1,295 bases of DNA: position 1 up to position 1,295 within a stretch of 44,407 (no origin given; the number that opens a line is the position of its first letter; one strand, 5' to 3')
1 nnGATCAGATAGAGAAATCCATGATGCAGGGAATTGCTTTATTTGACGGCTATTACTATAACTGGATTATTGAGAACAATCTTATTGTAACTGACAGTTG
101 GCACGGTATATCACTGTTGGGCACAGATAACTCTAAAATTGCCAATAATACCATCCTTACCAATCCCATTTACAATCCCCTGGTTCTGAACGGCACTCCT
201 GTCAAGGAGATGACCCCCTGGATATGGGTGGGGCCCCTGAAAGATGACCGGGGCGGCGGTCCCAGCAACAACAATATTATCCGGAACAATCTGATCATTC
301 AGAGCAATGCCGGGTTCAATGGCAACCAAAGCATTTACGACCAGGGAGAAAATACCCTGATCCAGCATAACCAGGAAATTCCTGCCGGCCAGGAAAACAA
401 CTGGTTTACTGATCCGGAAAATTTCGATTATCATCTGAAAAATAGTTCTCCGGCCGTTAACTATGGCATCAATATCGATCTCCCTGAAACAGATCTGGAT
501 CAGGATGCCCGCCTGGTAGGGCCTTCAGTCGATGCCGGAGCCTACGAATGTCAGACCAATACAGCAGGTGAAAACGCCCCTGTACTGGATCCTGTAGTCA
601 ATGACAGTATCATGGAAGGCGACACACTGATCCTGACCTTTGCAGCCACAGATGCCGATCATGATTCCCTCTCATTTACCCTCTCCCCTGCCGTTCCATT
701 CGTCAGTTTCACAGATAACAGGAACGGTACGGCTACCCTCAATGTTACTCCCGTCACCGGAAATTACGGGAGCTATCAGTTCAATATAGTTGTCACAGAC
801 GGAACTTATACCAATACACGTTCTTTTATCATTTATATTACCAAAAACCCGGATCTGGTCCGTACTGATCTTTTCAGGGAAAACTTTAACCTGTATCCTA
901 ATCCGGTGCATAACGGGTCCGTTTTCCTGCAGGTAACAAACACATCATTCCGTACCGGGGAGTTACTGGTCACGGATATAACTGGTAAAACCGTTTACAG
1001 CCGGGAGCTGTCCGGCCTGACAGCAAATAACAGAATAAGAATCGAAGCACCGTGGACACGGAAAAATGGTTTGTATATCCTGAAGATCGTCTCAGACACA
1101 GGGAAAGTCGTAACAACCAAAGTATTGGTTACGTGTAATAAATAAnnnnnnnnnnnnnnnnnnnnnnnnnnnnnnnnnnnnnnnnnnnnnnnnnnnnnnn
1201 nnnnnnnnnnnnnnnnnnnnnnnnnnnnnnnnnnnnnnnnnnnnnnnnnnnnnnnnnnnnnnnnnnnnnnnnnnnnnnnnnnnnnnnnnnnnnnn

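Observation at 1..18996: GH88 plus GH78-like locus with no recognisable polysaccharide lyase; several unknown secreted proteins are lyase candidates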

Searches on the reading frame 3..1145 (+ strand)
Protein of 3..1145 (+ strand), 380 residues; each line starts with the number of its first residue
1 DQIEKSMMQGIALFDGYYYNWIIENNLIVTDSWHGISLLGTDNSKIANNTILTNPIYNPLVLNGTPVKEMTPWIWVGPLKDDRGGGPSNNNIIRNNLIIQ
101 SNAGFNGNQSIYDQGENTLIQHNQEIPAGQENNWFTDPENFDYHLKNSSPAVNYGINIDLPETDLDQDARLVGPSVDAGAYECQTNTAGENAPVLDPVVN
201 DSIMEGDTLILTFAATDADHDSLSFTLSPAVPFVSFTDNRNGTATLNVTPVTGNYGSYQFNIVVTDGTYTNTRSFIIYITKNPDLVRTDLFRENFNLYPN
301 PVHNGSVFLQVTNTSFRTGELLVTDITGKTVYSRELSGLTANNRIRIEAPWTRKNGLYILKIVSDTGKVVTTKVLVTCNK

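Call 3: search_protein_families(library=pfam, proteins=[window:3-1145:+], max_evalue=0.01)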
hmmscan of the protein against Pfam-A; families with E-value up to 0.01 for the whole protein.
window:3-1145:+ (380 aa): 4 families
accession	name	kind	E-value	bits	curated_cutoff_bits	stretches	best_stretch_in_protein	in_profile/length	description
PF18962.6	Por_Secre_tail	-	2.2e-08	34.7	27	1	297-376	1-75/75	Secretion system C-terminal sorting domain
PF17963.7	Big_9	-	2.5e-05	25.5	23.6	1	192-272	3-83/89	Bacterial Ig domain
PF17892.7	Cadherin_5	-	9.4e-05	22.6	26.5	1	192-272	4-90/98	Cadherin-like domain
PF05048.19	NosD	-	0.00052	19.9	23.6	1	8-54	82-126/212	Periplasmic copper-binding protein (NosD)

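Call 5: search_protein_families(library=ncbifam, proteins=[window:3-1145:+], max_evalue=0.01)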
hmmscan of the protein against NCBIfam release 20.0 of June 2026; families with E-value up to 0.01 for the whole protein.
window:3-1145:+ (380 aa): 7 families
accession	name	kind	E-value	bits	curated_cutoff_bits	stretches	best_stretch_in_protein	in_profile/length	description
TIGR04183.1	Por_Secre_tail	domain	1.5e-09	37.7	23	1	297-376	1-71/72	T9SS type A sorting domain-containing protein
NF038113.1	T9SSA_dep_M36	equivalog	1.6e-08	33.2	885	1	285-376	783-868/869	T9SS-dependent M36 family metallopeptidase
NF041518.1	choice_anch_Q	domain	7.2e-08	32.6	25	1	143-184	17-58/58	choice-of-anchor Q domain-containing protein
NF038111.1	rhom_dep_M36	equivalog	4.6e-06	24.3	1700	1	189-285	1183-1281/1315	rhombosortase-dependent M36 family metallopeptidase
NF038112.1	myxo_dep_M36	subfamily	0.00014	19.1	1500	1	190-280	1286-1376/1604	myxosortase-dependent M36 family metallopeptidase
TIGR03804.1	para_beta_helix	repeat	0.0005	19.7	19.45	1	22-54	11-42/44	parallel beta-helix repeat protein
NF033708.1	T9SS_Cterm_ChiA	domain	0.001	18.9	40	1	325-375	8-54/55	T9SS sorting signal type C domain-containing protein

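Call 13: find_related_loci(query=window:3-1145:+, collection=genome_contigs, flank=10000)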
Query window:3-1145:+ (380 aa) in genome_contigs; peptide patterns used: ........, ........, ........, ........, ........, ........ (x = any residue, [..] = any of these).
35 stretches matched a pattern; 2 encode a relative of the query (tblastn E <= 1e-3); 2 distinct loci.
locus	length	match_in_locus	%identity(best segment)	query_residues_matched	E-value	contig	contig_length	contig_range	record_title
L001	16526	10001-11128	67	2-377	2e-174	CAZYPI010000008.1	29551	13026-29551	MAG TPA_asm: uncultured Rikenellaceae bacterium isolate SRP163575_co1_577 genome assembly, contig: NODE_3057_length_2955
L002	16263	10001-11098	47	1-363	1e-106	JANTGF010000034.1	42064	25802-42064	MAG: Bacteroidales bacterium isolate bin1005 c_000000000464, whole genome shotgun sequence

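Call 16: search_protein_families(library=pfam, proteins=[L001:204-1379:+, L001:1354-2307:+, L001:2395-4410:-, L001:4498-5754:-, L001:4564-5829:+, L001:5657-6898:+, L001:6903-8030:-, L001:7999-9045:-, L001:9161-11167:+, L001:11157-13355:-], max_evalue=0.01)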
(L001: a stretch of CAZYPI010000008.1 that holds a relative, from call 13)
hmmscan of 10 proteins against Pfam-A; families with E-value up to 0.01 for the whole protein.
L001:204-1379:+ (391 aa): 1 family
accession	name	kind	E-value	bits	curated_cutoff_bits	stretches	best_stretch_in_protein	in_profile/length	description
PF04041.19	Glyco_hydro_130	-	4.9e-25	88.6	26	1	72-363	35-318/320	beta-1,4-mannooligosaccharide phosphorylase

L001:1354-2307:+ (317 aa): 4 families
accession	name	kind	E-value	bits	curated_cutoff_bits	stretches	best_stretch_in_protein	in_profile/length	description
PF00294.29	PfkB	-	6e-74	249.5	25.8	1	17-308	3-301/302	pfkB family carbohydrate kinase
PF08543.17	Phos_pyr_kin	-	1.1e-14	54.9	27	1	170-292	98-227/246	Phosphomethylpyrimidine kinase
PF01256.23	Carb_kinase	-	3.8e-05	23.7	27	1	193-292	118-215/242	NAD(P)H-hydrate dehydratase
PF25270.1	Khk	-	0.00014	21.6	35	1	194-305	243-354/365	Prokaryotic ketohexokinase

L001:2395-4410:- (671 aa): 2 families
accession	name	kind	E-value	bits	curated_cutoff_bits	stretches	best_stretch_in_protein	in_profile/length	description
PF03629.24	SASA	-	6.4e-20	72.2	24.8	2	444-547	120-221/226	Carbohydrate esterase, sialic acid-specific acetylesterase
PF13364.12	BetaGal_ABD2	-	0.0092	17.2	23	0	337-375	68-107/112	Beta-galactosidase second all-beta domain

L001:4498-5754:- (418 aa): 0 families

L001:4564-5829:+ (421 aa): 1 family
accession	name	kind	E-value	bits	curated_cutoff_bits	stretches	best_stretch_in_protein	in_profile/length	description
PF06134.17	RhaA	-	1.8e-169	564.8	22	1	7-420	5-417/417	L-rhamnose isomerase (RhaA)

L001:5657-6898:+ (413 aa): 1 family
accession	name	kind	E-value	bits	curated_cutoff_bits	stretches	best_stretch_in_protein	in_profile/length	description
PF01156.24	IU_nuc_hydro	-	4e-18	66.5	34.2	1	102-358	1-252/297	Inosine-uridine preferring nucleoside hydrolase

L001:6903-8030:- (375 aa): 1 family
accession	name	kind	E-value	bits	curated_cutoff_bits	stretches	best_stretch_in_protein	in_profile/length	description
PF01208.23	URO-D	-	1.1e-32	113.8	23.9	1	127-373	99-345/346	Uroporphyrinogen decarboxylase (URO-D)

L001:7999-9045:- (348 aa): 1 family
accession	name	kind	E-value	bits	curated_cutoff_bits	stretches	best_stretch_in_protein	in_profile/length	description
PF06379.18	RhaT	-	4.2e-78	263.4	27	1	5-341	7-341/344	L-rhamnose-proton symport protein (RhaT)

L001:9161-11167:+ (668 aa): 5 families
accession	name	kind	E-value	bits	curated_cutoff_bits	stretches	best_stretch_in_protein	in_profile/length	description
PF18962.6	Por_Secre_tail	-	1.6e-08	35.2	27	1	576-655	1-75/75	Secretion system C-terminal sorting domain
PF17963.7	Big_9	-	2.6e-08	35.1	23.6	1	471-547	3-78/89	Bacterial Ig domain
PF17892.7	Cadherin_5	-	2e-06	28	26.5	1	471-549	4-87/98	Cadherin-like domain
PF20579.4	LapA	-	0.0013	19.5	27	0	479-528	10-59/99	LapA domain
PF05345.18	He_PIG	-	0.0052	17.6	24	0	471-556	1-93/96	Putative Ig domain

L001:11157-13355:- (732 aa): 4 families
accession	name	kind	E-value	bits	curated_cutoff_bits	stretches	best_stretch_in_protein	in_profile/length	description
PF00754.31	F5_F8_type_C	-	4.2e-21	75.8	28.2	1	511-628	2-127/127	F5/8 type C domain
PF22633.2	F5_F8_type_C_2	-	1.3e-13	51.8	27.8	1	525-612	2-91/91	NedA-like, galactose-binding domain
PF07470.19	Glyco_hydro_88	-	1.4e-06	28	26.6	1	86-275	28-216/352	Glycosyl Hydrolase Family 88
PF18962.6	Por_Secre_tail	-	4e-06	27.5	27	1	654-723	2-67/75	Secretion system C-terminal sorting domain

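Call 17: search_solved_structures(query=L001:9161-11167:+, max_evalue=10, show_alignments=2)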
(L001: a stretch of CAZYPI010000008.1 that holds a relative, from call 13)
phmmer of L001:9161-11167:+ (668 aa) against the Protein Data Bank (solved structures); distinct sequences matched with E-value up to 10: 4.
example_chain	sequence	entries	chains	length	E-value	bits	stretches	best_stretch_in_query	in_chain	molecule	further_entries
6dns_A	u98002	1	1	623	7.1e-05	24.5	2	485-550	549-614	Alpha-1,4-endofucoidanase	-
6dms_A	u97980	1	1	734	0.00047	21.8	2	485-584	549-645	Alpha-1,4-endofucoidanase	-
6dlh_A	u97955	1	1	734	0.00047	21.8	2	485-584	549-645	Alpha-1,4-endofucoidanase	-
2d7o_A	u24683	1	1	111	0.63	11.5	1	490-542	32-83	Filamin-C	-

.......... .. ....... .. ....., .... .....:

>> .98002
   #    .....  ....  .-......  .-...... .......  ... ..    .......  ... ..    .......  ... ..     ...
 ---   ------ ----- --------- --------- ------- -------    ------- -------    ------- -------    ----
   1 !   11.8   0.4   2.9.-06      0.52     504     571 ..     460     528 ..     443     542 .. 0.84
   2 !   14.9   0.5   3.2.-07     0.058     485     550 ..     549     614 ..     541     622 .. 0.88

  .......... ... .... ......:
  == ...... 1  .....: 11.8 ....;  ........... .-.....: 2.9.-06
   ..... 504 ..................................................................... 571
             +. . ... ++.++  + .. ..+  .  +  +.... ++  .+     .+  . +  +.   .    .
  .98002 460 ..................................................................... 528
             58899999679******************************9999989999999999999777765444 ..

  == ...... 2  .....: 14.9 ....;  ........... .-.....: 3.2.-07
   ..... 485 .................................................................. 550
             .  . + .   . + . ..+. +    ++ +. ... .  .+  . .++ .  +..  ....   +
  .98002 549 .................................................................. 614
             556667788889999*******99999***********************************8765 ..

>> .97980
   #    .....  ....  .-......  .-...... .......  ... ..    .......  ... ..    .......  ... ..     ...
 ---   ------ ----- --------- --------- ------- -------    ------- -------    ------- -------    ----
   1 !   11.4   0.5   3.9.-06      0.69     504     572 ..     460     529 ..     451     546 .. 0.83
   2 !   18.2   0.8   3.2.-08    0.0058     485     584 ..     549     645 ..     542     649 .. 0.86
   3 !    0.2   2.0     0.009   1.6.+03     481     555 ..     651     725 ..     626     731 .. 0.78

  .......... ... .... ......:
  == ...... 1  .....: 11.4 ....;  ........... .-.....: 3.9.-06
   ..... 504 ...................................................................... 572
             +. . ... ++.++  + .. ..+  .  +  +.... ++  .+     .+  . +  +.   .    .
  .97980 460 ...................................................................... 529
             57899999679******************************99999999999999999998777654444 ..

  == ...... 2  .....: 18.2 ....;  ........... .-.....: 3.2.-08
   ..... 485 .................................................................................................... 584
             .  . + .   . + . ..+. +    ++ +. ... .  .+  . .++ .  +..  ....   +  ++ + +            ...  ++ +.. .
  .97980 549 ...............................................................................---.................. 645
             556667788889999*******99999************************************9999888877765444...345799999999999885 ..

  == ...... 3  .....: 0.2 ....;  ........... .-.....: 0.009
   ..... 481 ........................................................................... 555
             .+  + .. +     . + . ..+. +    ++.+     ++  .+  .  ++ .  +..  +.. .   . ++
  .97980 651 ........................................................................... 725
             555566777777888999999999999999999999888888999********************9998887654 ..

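Call 28: find_homologous_proteins(query=L001:9161-11164:+)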
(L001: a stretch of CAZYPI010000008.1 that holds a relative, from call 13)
Query L001:9161-11164:+ (668 aa): 292 proteins with E <= 0.001 among 8000 candidates; the best 120 are listed.
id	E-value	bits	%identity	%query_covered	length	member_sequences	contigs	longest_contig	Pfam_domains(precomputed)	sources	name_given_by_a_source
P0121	0.0e+0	1552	100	100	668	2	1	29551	PF17963.8,PF17892.8,PF18962.8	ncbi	-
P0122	0.0e+0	1060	68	97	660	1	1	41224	PF18962.8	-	-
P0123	1.7e-284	964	63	97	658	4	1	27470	PF13229.13,PF17963.8,PF18962.8,PF22842.4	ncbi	-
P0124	2.5e-280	950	65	94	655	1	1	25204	PF17963.8,PF18962.8,PF22842.4,PF05048.20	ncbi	-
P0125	7.9e-258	875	58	98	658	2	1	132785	PF13229.13,PF17963.8,PF18962.8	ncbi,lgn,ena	-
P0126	1.6e-234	798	55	96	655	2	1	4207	PF18962.8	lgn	-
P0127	2.0e-206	706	54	87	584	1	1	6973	PF18962.8,PF05345.19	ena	-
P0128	8.0e-178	611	45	97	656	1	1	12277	PF17963.8,PF18962.8,PF22842.4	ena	-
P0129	7.0e-175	601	44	95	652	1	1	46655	-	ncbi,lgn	ncbi:MAG: choice-of-anchor Q domain-containing protein [Bacteroidota bacterium]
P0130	2.8e-174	599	45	97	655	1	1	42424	PF18962.8,PF22842.4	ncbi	ncbi:MAG: T9SS type A sorting domain-containing protein [Bacteroidota bacterium]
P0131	1.5e-166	574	48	93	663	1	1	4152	PF17963.8,PF18962.8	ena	-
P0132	1.6e-155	537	43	96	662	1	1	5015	-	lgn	-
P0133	2.1e-113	398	37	84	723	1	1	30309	PF17963.8,PF18962.8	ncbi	ncbi:MAG: choice-of-anchor Q domain-containing protein [Bacteroidota bacterium]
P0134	8.5e-95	337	35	81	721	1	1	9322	PF17963.8,PF17892.8,PF18962.8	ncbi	ncbi:MAG: T9SS type A sorting domain-containing protein [Bacteroidota bacterium]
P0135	1.3e-92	329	44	67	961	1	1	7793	PF00754.32,PF25059.2,PF22633.4,PF18962.8,PF00041.28,PF16656.12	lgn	-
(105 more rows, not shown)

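Call 31: find_encoding_contigs(protein=P0122, flank=10000, max_places=3)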
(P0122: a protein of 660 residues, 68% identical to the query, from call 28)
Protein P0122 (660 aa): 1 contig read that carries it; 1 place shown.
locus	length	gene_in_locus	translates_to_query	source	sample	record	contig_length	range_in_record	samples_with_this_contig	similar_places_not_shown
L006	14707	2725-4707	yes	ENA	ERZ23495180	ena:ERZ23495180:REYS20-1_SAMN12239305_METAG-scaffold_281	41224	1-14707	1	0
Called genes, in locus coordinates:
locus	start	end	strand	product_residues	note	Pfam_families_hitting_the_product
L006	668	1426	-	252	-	PF02585:PIG-L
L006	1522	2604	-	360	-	PF01208:URO-D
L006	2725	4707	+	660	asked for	PF18962:Por_Secre_tail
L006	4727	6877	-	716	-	PF07470:Glyco_hydro_88, PF00754:F5_F8_type_C, PF22633:F5_F8_type_C_2, PF18962:Por_Secre_tail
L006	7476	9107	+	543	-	PF06439:3keto-disac_hyd, PF18962:Por_Secre_tail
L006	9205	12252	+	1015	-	PF13620:CarboxypepD_reg, PF13715:CarbopepD_reg_2, PF07715:Plug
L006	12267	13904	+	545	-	PF12771:SusD-like_2 (faint), PF14322:SusD-like_3, PF07980:SusD_RagB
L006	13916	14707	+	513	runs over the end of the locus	PF18962:Por_Secre_tail (weak)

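Call 35: search_solved_structures(query=A2, max_evalue=10, show_alignments=3)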
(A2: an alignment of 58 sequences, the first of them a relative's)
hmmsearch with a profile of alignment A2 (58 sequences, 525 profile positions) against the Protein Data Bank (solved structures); distinct sequences matched with E-value up to 10: 4.
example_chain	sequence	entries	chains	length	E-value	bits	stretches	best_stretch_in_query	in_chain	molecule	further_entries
5olq_A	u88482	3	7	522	0.0037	19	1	21-69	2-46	Rhamnogalacturonan lyase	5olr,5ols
8glk_D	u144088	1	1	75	0.0048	18.6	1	448-523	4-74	Endonuclease I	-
6kqs_A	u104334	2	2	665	0.011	17.4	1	21-88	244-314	lacto-N-biosidase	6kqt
9rx2_A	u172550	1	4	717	0.021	16.5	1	349-400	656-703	Parallel beta-helix repeat protein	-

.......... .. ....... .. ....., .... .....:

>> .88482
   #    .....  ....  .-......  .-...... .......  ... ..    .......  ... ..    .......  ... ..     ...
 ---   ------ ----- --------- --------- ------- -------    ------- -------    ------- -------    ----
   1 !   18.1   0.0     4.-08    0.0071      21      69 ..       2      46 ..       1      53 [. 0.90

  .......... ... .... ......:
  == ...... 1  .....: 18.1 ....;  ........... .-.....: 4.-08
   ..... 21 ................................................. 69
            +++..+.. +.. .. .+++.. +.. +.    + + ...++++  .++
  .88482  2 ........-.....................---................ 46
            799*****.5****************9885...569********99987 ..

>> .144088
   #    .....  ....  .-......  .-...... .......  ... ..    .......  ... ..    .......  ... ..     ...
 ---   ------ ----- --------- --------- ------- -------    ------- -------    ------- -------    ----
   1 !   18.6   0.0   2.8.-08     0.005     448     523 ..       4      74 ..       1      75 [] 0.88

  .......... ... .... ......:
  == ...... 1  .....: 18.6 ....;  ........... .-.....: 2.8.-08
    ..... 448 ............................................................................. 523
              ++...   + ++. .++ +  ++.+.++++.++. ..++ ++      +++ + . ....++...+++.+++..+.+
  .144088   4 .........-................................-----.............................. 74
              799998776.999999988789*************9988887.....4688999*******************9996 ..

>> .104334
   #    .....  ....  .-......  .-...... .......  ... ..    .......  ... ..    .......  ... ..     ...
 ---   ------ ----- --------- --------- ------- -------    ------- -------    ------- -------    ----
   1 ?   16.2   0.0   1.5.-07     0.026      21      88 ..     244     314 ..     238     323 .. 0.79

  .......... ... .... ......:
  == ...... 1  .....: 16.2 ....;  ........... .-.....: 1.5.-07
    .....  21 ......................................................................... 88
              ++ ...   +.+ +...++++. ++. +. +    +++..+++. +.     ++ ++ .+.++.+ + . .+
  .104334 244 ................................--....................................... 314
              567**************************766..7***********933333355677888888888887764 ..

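Call 37: search_protein_families(library=pfam, alignment_id=A2, max_evalue=0.01)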
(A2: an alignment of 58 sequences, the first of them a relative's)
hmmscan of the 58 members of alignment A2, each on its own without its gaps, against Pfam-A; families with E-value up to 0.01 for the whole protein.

A. member 1, P0122 (660 aa): 4 families
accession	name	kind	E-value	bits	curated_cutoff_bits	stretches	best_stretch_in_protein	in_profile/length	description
PF18962.6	Por_Secre_tail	-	7.2e-09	36.3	27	1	577-656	1-75/75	Secretion system C-terminal sorting domain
PF17963.7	Big_9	-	5.8e-05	24.3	23.6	1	472-552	3-83/89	Bacterial Ig domain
PF17892.7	Cadherin_5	-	0.00026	21.2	26.5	1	480-552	13-90/98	Cadherin-like domain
PF05048.19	NosD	-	0.00068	19.6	23.6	1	287-334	81-126/212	Periplasmic copper-binding protein (NosD)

B. families by the number of members that match (of 58 scanned): 17 families
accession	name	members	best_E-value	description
PF13229.12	Beta_helix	44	2.7e-14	Right handed beta helix region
PF05048.19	NosD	42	8.5e-08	Periplasmic copper-binding protein (NosD)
PF18962.6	Por_Secre_tail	26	1.3e-12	Secretion system C-terminal sorting domain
PF17963.7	Big_9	12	1.1e-09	Bacterial Ig domain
PF17892.7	Cadherin_5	7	2e-06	Cadherin-like domain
PF05345.18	He_PIG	5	8.6e-05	Putative Ig domain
PF19077.6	Big_13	2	0.00014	Bacterial Ig-like domain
PF11589.14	DUF3244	2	0.0017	Domain of unknown function (DUF3244)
PF13290.12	CHB_HEX_C_1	1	6.3e-20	Chitobiase/beta-hexosaminidase C-terminal domain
PF13287.12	Fn3_assoc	1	1e-15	Fn3 associated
PF22842.2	Pel9A-like_beta_helix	1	1.9e-05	Pel9A-like, right handed beta helix region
PF13860.13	FlgD_ig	1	0.00083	FlgD Ig-like domain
PF20579.4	LapA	1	0.0013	LapA domain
PF14734.12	DUF4469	1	0.0035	Domain of unknown function (DUF4469) with IG-like fold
PF24977.1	DUF7772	1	0.004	Family of unknown function (DUF7772)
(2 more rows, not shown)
